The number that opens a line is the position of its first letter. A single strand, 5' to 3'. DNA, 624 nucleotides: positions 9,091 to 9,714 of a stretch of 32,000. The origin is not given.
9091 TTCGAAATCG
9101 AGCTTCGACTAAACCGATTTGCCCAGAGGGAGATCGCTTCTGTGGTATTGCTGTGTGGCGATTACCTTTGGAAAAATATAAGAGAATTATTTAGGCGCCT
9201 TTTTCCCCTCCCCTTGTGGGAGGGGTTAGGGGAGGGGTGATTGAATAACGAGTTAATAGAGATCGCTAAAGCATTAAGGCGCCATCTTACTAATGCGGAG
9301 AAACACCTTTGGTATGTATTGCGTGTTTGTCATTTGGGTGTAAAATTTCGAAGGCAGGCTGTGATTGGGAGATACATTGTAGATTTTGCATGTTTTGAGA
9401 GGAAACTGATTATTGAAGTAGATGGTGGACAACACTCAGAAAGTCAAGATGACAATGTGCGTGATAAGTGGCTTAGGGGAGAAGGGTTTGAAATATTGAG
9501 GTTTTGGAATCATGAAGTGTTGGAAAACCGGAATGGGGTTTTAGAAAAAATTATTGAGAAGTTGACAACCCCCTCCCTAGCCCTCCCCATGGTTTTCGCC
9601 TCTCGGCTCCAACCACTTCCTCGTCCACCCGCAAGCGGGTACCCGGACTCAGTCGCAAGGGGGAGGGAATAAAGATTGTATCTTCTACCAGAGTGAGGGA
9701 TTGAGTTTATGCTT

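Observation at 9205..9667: DUF559 endonuclease gene as the sole cargo of a 463-bp element with hairpin-forming terminal inverted repeats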

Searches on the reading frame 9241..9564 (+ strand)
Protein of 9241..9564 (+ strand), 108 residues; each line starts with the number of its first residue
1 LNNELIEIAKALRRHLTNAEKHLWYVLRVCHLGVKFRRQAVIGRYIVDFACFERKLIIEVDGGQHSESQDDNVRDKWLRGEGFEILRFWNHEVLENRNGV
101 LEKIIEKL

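Call 34: search_solved_structures(query=window:9241-9564:+, max_evalue=1, show_alignments=2)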
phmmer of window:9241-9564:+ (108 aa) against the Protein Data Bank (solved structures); distinct sequences matched with E-value up to 1: 1.
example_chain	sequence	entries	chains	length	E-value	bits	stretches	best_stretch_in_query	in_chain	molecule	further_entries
3hrl_A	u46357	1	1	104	2.2e-24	88.8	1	16-106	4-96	Endonuclease-Like Protein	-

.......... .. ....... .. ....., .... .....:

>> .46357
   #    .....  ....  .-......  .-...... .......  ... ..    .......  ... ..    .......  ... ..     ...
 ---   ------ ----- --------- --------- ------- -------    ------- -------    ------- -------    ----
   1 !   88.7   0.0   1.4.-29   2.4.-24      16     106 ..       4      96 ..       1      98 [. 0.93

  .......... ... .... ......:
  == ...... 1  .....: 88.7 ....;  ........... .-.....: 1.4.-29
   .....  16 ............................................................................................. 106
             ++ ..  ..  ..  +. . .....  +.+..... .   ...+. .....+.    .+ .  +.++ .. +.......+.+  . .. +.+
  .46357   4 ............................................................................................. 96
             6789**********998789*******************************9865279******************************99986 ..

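Call 60: find_related_loci(query=A1, collection=metagenome_contigs, flank=2500)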
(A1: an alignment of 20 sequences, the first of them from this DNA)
Query A1 (108 aa) in metagenome_contigs; peptide patterns used: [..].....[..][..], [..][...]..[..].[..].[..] (x = any residue, [..] = any of these).
600 stretches matched a pattern (row limit reached: there are more); 580 encode a relative of the query (tblastn E <= 1e-3); the best 80 are kept; 80 distinct loci.
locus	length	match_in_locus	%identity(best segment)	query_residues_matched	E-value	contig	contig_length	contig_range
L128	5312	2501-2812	68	5-108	1e-46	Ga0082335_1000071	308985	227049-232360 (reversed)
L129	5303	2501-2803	67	6-107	4e-42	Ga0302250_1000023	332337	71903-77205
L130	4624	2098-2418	63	1-108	1e-39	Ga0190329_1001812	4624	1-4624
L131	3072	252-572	63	1-108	1e-39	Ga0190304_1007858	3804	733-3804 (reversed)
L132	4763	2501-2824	59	1-108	4e-39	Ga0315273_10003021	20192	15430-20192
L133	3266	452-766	62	4-108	5e-39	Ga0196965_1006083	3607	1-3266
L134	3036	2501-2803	60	9-108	2e-38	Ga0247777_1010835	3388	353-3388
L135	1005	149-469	59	1-106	7e-40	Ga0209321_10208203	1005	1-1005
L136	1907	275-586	55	1-104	1e-37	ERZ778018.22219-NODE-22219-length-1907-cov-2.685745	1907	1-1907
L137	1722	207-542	54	1-108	2e-37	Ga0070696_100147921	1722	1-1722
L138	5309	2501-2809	56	6-108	1e-36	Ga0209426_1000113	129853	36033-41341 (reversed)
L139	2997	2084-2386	57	9-108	7e-36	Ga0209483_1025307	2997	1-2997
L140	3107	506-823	58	1-104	1e-35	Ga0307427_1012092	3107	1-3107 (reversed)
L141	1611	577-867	62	9-104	4e-36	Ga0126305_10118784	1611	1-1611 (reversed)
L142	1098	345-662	59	1-104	5e-37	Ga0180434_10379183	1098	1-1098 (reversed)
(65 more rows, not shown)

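Call 65: search_solved_structures(query=A1, max_evalue=10)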
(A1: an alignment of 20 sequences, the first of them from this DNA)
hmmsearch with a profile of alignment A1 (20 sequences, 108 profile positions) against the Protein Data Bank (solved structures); distinct sequences matched with E-value up to 10: 3.
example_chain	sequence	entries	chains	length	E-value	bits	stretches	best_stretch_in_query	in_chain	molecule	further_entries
3hrl_A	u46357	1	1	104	9.1e-39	135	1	14-107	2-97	Endonuclease-Like Protein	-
3r3p_A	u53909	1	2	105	0.027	17.7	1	33-105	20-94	Mobile intron protein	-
3b98_A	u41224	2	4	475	1.5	12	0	9-47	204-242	Prostaglandin I2 synthase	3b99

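Call 66: search_dna_similar(query=window:9241-9564:+, collection=plasmids, mode=protein, max_rows=25)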
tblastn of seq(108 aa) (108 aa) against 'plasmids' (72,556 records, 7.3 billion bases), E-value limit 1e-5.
Records with a match: 46; places in all: 49; records where one place covers at least 80% of the query: 40.
Best place of each record, by identity: <60% 46.
By first word of the organism name: Azospirillum 8; Deinococcus 6; Sinorhizobium 4; Klebsiella 4; Sphingomonas 3; Pseudomonas 3; Neisseria 2; Synechocystis 2; Pseudanabaena 2; Escherichia 2; and 9 more.
By predicted mobility (MOB-suite, as given by PLSDB): non-mobilizable 38; mobilizable 7; conjugative 1.
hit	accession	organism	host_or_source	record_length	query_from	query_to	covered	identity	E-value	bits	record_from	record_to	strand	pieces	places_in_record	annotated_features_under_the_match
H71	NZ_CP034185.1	Deinococcus psychrotolerans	whole organism,R2A medium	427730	6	108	95%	55.3%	4e-29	116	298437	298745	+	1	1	DUF559 domain-containing protein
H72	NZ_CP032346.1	Azospirillum brasilense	soil sample,Agricultural field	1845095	2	105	96%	51.4%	2e-23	100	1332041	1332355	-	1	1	record has no annotation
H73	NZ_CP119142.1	Neisseria gonorrhoeae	Homo sapiens,whole organism,synovial ...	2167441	2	108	99%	49.5%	4e-24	101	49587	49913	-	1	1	none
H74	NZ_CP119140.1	Neisseria gonorrhoeae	Homo sapiens,whole organism,blood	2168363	2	108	99%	49.5%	4e-24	101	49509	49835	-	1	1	none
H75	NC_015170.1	Deinococcus proteolyticus MRP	feces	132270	9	108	93%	53.0%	1e-28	114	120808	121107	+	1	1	endonuclease domain-containing protein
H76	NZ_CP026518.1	Deinococcus sp. NW-56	whole organism,water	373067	9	108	93%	53.0%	6e-27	109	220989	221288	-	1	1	DUF559 domain-containing protein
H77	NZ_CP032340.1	Azospirillum brasilense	soil sample,Agricultural field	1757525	2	105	96%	50.5%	8e-24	100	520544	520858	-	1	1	none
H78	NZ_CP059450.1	Azospirillum brasilense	Prokaryotes,soil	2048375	2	105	96%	50.5%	2e-23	100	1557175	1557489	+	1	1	none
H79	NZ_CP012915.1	Azospirillum brasilense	Digitaria eriantha,microbe,root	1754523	2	105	96%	50.5%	6e-23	98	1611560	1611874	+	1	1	none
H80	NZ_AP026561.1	Deinococcus aetherius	-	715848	11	108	91%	53.5%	3e-23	99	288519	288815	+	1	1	endonuclease domain-containing protein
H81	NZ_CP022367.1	Azospirillum sp. TSH58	single cell,paddy soils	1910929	2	105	96%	48.6%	4e-21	93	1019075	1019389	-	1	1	record has no annotation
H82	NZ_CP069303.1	Shinella sp. PSBB067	monoisolate,Minnesota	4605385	9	108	93%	50.5%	2e-23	100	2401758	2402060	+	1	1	none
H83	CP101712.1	Synechocystis sp. B12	cell culture,mangrove water from the ...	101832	1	108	100%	46.4%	9e-21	92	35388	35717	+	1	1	endonuclease domain-containing protein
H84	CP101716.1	Synechocystis sp. B12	cell culture,mangrove water from the ...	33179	4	108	97%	46.7%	3e-20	91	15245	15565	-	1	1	DUF559 domain-containing protein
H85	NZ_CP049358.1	Deinococcus wulumuqiensis R12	cell culture,soil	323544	20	108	82%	53.9%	3e-23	99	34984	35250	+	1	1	endonuclease domain-containing protein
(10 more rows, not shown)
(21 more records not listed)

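Call 67: search_dna_similar(query=window:9241-9564:+, collection=phages, mode=protein, max_rows=15)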
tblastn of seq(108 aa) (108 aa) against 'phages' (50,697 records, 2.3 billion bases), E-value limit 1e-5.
Records with a match: 2; places in all: 2; records where one place covers at least 80% of the query: 2.
Best place of each record, by identity: <60% 2.
By first word of the organism name: Bacteriophage 2.
By host as written in the record: - 2.
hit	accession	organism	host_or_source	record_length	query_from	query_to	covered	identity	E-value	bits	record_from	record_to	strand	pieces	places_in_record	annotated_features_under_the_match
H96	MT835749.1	Bacteriophage sp.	human fecal samples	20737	5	104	93%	44.2%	5e-14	72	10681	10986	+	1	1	record has no annotation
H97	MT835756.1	Bacteriophage sp.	human fecal samples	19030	2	104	95%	38.3%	1e-12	67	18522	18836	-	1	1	record has no annotation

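Call 68: get_annotated_region(hit=H73, flank=400)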
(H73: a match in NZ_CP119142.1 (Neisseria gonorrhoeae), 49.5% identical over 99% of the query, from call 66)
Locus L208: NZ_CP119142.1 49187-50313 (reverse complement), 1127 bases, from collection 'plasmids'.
description: Neisseria gonorrhoeae strain 2022NG-0032 plasmid p2022NG-0032_1, complete sequence
organism: Neisseria gonorrhoeae (NCBI taxid 485)
taxonomy: Bacteria; Pseudomonadota; Betaproteobacteria; Neisseriales; Neisseriaceae; Neisseria; Neisseria gonorrhoeae
host: -; source: Homo sapiens,whole organism,synovial fluid; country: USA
typing (MOB-suite, as given by PLSDB): non-mobilizable
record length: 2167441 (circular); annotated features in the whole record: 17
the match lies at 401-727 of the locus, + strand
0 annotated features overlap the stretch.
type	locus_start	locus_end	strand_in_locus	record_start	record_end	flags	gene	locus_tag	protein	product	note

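Call 69: get_annotated_region(hit=H71, flank=400)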
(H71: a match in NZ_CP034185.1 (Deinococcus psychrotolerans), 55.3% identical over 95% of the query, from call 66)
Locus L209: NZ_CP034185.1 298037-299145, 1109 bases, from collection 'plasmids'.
description: Deinococcus psychrotolerans strain S14-83 plasmid unnamed1, complete sequence
organism: Deinococcus psychrotolerans (NCBI taxid 2489213)
taxonomy: Bacteria; Deinococcota; Deinococci; Deinococcales; Deinococcaceae; Deinococcus; Deinococcus psychrotolerans
host: -; source: whole organism,R2A medium; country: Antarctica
typing (MOB-suite, as given by PLSDB): non-mobilizable
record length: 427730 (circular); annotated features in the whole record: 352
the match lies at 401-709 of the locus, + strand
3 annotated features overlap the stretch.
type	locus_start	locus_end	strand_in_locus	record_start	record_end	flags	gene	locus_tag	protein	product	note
CDS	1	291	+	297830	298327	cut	paaD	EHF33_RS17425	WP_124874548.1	1,2-phenylacetyl-CoA epoxidase subunit PaaD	GO:0010124 - phenylacetate catabolic process [Evidence IEA]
CDS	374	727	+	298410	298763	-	-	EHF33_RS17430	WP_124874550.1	DUF559 domain-containing protein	-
CDS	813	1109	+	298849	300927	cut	paaZ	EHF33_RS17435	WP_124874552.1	phenylacetic acid degradation bifunctional protein PaaZ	-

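Call 70: get_annotated_region(hit=H83, flank=400)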
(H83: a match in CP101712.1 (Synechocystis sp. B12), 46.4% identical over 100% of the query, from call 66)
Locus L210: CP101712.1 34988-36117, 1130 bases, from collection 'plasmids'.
description: Synechocystis sp. B12 plasmid unnamed3, complete sequence
organism: Synechocystis sp. B12 (NCBI taxid 2764086)
taxonomy: Bacteria; Cyanobacteriota; Cyanophyceae; Synechococcales; Merismopediaceae; Synechocystis; Synechocystis sp. B12
host: -; source: cell culture,mangrove water from the port of Santos, Brazil; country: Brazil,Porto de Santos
typing (MOB-suite, as given by PLSDB): non-mobilizable
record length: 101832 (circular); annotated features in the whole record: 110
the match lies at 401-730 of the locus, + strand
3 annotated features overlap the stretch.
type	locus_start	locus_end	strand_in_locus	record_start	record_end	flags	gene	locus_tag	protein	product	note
CDS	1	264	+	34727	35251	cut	-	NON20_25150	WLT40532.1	DUF1156 domain-containing protein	-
CDS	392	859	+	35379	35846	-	-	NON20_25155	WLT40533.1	endonuclease domain-containing protein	-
CDS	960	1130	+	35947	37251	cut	-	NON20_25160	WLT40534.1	hypothetical protein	-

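Call 95: find_related_loci(query=A1, collection=viral_contigs, flank=1500)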
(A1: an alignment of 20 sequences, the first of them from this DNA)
Query A1 (108 aa) in viral_contigs; peptide patterns used: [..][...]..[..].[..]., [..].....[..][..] (x = any residue, [..] = any of these).
23 stretches matched a pattern; 10 encode a relative of the query (tblastn E <= 1e-3); 10 distinct loci.
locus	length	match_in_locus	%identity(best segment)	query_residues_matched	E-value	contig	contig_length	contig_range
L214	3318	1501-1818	48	1-105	2e-31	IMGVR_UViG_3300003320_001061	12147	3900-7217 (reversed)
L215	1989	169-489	48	4-108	1e-30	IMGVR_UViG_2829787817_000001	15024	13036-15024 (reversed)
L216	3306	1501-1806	49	4-104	4e-30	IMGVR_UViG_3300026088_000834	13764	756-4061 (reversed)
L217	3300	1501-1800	55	9-108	4e-30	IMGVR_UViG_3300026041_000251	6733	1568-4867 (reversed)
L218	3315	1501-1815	50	5-108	2e-29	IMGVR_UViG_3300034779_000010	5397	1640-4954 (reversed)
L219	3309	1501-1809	50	8-108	5e-29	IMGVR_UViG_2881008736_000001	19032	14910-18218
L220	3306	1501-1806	49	4-104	4e-29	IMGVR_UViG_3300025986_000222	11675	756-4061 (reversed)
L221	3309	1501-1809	45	4-105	3e-23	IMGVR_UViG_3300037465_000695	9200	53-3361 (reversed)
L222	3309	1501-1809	45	4-105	3e-23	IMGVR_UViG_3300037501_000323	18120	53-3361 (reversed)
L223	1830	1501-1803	42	9-105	1e-20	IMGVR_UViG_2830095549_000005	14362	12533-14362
